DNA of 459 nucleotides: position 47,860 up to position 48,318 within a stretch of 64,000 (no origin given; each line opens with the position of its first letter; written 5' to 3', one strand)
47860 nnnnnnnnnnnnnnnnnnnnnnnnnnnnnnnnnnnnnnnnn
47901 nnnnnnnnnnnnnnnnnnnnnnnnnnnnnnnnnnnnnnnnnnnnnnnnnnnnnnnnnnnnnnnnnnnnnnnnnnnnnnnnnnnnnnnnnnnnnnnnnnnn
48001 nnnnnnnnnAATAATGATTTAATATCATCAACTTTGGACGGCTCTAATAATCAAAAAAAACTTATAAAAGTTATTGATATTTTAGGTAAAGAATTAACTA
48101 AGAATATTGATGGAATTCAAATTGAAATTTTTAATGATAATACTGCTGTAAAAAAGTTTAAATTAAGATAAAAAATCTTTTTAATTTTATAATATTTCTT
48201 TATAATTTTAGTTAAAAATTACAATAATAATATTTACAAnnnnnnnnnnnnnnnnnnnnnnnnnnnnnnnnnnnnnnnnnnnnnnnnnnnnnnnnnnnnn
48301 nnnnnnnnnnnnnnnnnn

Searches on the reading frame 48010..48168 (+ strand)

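Call 4: search_protein_families(library=ncbifam, proteins=[window:48010-48168:+], max_evalue=10)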
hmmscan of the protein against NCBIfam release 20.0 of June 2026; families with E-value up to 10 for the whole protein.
window:48010-48168:+ (53 aa): 1 family
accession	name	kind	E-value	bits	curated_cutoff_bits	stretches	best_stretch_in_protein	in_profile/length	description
TIGR04183.1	Por_Secre_tail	domain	0.066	13.2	23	1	8-37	14-41/72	T9SS type A sorting domain-containing protein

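Call 5: search_protein_families(library=pfam, proteins=[window:48010-48168:+], max_evalue=10)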
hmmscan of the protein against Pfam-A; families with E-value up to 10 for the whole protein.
window:48010-48168:+ (53 aa): 0 families
